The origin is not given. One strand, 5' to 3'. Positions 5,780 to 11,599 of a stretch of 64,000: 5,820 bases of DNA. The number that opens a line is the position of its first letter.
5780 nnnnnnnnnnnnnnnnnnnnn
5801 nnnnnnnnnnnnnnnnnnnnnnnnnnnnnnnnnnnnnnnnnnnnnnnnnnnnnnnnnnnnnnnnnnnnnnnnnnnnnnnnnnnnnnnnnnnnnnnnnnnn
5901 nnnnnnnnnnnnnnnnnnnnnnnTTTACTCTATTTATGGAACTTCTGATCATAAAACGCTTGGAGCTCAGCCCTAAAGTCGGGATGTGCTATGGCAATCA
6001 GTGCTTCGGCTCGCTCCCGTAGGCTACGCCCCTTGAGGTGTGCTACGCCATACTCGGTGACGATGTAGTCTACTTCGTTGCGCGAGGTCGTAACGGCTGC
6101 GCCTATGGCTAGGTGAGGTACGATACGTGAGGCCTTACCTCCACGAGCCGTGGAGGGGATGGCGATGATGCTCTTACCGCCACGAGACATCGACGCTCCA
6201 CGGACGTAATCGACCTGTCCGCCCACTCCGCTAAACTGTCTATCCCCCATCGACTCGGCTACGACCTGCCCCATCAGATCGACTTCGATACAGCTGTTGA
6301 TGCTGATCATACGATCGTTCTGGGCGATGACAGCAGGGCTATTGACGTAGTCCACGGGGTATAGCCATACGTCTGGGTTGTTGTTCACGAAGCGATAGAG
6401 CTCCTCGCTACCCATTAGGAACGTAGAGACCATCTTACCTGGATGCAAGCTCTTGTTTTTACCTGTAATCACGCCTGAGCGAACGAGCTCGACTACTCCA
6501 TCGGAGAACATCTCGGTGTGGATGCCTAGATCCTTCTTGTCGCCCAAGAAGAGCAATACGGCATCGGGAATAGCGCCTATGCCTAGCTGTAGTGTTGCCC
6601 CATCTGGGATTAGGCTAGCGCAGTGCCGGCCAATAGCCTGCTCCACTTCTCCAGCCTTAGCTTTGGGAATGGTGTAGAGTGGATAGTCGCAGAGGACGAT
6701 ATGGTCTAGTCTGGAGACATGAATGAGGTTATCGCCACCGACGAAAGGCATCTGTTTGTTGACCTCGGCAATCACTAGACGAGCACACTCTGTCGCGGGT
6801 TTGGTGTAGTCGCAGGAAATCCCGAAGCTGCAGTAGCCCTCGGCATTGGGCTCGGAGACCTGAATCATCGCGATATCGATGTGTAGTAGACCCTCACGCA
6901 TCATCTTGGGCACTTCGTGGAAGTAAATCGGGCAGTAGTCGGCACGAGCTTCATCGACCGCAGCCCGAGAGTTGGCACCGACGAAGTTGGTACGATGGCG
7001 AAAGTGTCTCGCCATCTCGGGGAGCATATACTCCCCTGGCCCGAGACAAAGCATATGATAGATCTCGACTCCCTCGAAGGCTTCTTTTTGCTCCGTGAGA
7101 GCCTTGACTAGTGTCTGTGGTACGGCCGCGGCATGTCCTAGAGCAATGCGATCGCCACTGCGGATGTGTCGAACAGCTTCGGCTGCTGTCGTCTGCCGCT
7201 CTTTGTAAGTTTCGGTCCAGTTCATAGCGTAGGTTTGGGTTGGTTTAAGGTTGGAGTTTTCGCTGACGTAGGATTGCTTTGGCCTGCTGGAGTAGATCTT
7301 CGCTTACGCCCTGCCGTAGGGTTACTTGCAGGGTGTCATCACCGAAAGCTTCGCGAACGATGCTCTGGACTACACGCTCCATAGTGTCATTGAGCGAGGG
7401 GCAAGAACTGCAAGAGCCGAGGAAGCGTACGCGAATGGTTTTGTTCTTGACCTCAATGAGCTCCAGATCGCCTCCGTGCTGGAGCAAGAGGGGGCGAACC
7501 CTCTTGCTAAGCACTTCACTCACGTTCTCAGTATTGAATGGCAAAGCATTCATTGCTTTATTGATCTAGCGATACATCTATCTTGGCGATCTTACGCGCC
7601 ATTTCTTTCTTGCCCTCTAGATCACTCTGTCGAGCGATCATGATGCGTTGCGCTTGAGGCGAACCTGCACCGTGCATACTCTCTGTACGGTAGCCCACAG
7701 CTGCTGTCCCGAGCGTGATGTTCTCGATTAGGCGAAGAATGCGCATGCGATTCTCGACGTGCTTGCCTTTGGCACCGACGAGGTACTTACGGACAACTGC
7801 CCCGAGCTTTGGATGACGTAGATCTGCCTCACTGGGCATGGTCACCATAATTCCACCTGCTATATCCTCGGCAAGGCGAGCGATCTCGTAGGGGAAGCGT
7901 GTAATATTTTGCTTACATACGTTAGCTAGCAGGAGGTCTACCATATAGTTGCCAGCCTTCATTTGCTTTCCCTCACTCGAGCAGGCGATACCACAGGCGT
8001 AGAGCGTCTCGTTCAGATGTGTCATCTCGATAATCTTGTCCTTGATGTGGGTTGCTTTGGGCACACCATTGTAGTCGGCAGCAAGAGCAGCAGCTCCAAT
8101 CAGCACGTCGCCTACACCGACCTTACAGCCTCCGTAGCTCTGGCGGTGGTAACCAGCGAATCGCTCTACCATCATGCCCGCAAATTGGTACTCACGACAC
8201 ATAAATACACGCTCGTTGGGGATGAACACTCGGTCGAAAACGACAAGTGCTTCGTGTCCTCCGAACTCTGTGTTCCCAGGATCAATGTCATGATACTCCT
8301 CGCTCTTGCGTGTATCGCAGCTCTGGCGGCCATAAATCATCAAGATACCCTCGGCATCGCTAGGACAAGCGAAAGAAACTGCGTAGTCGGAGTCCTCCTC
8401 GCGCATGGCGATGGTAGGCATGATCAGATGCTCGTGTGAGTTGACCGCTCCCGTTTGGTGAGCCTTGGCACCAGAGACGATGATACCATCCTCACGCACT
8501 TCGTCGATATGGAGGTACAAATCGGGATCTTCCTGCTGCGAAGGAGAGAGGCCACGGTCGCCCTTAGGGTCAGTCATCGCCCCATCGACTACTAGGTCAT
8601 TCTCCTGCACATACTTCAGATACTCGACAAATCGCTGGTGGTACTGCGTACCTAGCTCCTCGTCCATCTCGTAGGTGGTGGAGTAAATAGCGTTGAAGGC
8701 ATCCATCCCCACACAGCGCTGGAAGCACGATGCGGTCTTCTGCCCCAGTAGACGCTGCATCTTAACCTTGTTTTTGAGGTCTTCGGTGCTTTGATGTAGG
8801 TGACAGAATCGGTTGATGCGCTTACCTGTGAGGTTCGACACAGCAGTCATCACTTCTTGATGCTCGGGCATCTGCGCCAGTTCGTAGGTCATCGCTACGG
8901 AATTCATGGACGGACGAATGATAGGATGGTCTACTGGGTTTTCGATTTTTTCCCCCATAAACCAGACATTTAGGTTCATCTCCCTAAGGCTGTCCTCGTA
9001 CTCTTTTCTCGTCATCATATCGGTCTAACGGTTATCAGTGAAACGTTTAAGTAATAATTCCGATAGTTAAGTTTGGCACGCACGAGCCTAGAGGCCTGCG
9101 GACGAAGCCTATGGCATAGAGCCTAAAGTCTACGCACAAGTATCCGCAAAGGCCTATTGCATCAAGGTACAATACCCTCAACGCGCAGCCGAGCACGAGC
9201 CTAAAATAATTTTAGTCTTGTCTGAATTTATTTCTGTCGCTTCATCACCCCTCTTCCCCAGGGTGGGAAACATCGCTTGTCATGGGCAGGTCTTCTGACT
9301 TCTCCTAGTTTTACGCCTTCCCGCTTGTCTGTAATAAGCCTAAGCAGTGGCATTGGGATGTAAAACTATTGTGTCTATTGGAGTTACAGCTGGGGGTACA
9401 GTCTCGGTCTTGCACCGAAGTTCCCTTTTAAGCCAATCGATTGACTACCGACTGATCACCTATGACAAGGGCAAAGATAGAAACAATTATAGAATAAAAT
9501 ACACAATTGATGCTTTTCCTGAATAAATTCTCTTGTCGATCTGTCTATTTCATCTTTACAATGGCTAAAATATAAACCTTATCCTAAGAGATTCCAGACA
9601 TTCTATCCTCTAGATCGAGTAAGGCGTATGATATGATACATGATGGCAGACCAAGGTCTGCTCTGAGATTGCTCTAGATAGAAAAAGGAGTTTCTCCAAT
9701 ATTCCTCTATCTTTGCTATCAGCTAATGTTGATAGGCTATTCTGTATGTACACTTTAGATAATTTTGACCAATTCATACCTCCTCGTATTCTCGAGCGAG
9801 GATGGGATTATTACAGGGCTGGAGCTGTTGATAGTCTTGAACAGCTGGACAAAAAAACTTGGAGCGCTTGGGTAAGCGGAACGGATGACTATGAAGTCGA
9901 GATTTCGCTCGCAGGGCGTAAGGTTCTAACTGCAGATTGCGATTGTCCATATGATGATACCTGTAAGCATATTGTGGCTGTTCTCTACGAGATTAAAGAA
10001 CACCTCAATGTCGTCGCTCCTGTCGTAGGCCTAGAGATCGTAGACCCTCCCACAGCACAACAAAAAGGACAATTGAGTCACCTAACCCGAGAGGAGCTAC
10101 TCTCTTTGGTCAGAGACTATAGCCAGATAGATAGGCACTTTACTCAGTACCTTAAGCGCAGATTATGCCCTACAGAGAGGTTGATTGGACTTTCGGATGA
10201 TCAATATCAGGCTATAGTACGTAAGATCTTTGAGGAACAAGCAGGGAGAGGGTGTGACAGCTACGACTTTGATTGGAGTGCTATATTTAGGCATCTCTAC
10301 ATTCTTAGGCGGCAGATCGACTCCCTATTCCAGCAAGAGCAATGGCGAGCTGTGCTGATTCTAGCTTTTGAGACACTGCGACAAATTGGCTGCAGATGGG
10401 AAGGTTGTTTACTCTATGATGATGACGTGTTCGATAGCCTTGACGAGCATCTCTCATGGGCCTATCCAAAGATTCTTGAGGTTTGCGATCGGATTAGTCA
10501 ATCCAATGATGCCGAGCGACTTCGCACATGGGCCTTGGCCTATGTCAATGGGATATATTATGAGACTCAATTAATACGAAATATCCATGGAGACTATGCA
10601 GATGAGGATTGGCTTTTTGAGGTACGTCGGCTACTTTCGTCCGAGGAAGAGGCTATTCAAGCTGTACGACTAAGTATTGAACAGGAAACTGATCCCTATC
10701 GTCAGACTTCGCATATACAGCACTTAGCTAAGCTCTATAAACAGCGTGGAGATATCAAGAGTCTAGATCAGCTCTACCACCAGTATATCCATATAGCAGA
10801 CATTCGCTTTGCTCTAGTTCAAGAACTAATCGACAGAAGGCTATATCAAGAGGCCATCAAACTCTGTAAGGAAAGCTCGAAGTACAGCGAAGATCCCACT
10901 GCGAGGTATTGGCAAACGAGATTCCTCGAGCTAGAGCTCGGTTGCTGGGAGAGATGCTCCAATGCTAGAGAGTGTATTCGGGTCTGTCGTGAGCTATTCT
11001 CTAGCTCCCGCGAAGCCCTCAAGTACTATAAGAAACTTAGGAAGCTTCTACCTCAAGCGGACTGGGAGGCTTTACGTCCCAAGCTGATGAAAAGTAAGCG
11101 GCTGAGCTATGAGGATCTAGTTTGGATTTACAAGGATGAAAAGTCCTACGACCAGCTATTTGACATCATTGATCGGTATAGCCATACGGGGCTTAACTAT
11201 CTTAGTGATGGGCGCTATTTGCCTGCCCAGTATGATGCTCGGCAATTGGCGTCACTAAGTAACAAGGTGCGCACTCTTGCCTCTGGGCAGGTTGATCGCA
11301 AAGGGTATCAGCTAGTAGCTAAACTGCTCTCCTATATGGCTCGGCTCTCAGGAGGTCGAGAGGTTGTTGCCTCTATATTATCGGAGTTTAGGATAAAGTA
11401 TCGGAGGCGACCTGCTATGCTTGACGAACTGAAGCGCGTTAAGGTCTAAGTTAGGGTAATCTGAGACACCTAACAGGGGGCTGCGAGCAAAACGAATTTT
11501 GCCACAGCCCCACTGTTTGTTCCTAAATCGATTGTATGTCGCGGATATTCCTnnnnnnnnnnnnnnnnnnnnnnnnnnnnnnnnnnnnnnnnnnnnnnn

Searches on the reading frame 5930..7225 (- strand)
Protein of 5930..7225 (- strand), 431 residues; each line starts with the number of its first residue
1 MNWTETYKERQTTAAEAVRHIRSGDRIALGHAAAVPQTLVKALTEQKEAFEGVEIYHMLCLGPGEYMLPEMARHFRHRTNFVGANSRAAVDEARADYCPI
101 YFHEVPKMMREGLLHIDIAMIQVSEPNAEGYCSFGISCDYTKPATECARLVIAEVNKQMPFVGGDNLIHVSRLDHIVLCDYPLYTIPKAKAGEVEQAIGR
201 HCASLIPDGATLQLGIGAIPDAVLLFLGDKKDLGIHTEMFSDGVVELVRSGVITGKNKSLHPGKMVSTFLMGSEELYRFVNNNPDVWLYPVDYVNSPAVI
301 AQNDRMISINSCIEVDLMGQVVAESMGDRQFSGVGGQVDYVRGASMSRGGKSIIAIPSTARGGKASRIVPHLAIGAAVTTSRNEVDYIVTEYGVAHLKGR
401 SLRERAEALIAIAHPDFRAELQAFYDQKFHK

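Call 50: search_protein_families(library=pfam, proteins=[window:5930-7225:-], max_evalue=0.00001)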
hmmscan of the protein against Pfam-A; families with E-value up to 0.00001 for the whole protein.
window:5930-7225:- (431 aa): 2 families
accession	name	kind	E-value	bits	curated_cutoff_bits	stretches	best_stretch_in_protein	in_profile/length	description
PF13336.12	AcetylCoA_hyd_C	-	8.8e-69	230.8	23.7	1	272-422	1-151/154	Acetyl-CoA hydrolase/transferase C-terminal domain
PF02550.21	AcetylCoA_hydro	-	2.8e-31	109.5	24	1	15-178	19-188/198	Acetyl-CoA hydrolase/transferase N-terminal domain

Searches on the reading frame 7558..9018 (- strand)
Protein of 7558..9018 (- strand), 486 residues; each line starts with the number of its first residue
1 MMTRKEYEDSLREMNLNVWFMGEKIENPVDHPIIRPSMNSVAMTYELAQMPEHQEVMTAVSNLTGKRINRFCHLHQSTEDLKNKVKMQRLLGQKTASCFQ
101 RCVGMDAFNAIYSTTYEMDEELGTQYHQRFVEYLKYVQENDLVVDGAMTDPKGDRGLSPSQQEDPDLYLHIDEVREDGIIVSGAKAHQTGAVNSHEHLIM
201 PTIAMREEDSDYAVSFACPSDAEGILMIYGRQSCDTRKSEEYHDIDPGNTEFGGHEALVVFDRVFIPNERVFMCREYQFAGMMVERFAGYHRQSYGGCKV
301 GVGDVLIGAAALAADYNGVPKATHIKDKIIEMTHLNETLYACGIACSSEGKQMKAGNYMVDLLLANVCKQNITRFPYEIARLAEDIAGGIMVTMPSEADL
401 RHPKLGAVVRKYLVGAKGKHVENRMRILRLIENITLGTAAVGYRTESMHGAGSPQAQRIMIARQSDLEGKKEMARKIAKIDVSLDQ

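Call 50: search_protein_families(library=pfam, proteins=[window:7558-9018:-], max_evalue=0.00001)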
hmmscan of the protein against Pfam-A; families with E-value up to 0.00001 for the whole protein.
window:7558-9018:- (486 aa): 2 families
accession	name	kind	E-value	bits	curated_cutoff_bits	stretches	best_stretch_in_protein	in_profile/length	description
PF11794.13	HpaB_N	-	1.6e-104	349.7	35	1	3-273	1-270/270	4-hydroxyphenylacetate 3-hydroxylase N terminal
PF03241.18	HpaB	-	5e-75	251.5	25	1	280-478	1-201/202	4-hydroxyphenylacetate 3-hydroxylase C terminal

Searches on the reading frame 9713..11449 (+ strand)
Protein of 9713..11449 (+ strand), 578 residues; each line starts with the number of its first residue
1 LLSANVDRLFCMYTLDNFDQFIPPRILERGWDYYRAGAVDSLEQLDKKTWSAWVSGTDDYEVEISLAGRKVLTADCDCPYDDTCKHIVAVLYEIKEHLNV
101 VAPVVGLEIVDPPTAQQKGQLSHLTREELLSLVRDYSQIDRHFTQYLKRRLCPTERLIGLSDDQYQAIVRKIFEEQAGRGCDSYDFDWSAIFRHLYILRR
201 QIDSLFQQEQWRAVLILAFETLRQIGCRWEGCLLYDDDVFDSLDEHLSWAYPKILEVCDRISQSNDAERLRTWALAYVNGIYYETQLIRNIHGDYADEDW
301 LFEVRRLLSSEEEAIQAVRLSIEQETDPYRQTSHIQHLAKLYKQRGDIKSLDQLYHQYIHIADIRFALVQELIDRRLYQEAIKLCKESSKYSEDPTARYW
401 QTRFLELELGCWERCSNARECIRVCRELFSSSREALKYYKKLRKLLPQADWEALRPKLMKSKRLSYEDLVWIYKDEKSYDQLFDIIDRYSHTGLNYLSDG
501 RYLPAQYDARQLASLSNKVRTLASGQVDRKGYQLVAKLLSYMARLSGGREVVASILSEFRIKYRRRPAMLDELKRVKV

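Call 50: search_protein_families(library=pfam, proteins=[window:9713-11449:+], max_evalue=0.00001)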
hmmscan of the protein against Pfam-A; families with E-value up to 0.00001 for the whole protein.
window:9713-11449:+ (578 aa): 1 family
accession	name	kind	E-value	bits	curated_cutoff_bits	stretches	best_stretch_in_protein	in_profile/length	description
PF04434.22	SWIM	-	1e-06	28.6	19.6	1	60-94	1-37/38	SWIM zinc finger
